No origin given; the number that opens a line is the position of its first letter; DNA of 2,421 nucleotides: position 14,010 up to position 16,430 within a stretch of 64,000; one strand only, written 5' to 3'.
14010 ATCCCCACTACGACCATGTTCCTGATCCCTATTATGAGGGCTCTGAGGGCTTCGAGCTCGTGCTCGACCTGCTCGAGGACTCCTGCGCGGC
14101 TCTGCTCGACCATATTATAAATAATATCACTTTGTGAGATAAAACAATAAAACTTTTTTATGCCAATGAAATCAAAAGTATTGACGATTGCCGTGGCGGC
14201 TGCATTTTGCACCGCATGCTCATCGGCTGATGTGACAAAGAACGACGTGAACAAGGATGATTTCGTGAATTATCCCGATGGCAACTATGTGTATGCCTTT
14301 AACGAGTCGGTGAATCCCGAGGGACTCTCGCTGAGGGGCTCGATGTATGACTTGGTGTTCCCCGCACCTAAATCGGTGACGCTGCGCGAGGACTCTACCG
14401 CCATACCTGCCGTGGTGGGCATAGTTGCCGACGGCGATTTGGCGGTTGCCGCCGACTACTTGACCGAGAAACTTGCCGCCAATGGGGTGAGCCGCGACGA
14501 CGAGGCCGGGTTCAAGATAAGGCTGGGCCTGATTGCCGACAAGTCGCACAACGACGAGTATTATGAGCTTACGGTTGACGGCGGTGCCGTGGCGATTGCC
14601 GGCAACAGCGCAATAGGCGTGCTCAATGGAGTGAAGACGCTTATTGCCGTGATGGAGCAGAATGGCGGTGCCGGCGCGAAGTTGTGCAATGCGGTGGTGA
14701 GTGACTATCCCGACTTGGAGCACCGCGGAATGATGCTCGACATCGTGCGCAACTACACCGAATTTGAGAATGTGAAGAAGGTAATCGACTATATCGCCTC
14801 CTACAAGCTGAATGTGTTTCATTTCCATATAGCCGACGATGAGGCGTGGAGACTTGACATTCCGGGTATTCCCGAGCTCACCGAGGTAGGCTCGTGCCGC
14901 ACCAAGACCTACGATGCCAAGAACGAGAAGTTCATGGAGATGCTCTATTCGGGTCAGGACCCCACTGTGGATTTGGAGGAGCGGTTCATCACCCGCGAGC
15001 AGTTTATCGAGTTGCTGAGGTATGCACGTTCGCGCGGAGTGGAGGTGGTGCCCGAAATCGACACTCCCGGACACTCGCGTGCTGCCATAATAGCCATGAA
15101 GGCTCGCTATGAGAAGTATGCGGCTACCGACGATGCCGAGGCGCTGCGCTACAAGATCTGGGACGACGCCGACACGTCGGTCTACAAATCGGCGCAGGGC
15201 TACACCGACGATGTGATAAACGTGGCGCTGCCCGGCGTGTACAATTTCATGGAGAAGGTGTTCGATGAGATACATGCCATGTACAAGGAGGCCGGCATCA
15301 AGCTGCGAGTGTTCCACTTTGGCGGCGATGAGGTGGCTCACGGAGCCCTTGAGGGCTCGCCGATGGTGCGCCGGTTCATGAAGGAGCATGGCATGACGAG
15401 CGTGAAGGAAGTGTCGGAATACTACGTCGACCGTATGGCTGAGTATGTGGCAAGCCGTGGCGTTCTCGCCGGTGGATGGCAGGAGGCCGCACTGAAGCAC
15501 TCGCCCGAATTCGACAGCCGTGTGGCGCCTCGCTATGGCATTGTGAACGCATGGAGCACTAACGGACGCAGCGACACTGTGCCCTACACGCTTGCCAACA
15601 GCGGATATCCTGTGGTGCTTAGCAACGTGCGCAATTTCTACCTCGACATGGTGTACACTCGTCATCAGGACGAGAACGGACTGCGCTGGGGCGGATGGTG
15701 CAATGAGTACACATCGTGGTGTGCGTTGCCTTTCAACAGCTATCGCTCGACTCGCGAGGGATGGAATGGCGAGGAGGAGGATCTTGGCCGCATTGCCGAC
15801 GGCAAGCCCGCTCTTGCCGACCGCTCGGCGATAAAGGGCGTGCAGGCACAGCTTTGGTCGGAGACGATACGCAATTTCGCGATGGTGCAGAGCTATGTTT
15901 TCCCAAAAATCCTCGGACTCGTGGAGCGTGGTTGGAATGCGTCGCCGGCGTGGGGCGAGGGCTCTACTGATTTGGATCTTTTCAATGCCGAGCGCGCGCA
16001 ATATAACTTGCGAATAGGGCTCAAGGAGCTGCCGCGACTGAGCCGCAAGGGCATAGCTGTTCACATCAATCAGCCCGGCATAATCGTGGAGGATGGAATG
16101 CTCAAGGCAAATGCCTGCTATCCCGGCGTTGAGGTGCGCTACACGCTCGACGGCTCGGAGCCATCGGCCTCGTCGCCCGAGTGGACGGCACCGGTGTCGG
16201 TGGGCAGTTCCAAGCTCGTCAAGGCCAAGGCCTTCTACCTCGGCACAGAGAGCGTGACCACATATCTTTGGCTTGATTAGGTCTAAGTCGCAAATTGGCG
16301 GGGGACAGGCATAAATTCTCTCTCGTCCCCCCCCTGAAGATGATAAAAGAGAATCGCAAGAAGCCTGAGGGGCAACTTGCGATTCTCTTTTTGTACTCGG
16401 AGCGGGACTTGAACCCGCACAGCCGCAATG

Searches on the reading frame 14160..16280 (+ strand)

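Call 20: search_protein_families(library=pfam, proteins=[window:14160-16280:+], max_evalue=0.001)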
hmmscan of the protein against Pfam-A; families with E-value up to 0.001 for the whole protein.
window:14160-16280:+ (706 aa): 5 families
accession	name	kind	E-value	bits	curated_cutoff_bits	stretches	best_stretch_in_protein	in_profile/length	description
PF00728.28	Glyco_hydro_20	-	2.2e-84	284.2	22.3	1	187-594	2-347/348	Glycosyl hydrolase family 20, catalytic domain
PF02838.20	Glyco_hydro_20b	-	3.5e-14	54.1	26.1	1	66-183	4-124/124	Glycosyl hydrolase family 20, domain 2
PF03174.19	CHB_HEX_C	-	8e-12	45.4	23.6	1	623-690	1-66/76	Chitobiase/beta-hexosaminidase C-terminal domain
PF13290.12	CHB_HEX_C_1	-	7.9e-11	42.2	22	1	645-698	9-62/67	Chitobiase/beta-hexosaminidase C-terminal domain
PF13287.12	Fn3_assoc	-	3.8e-09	37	23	1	653-694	5-47/59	Fn3 associated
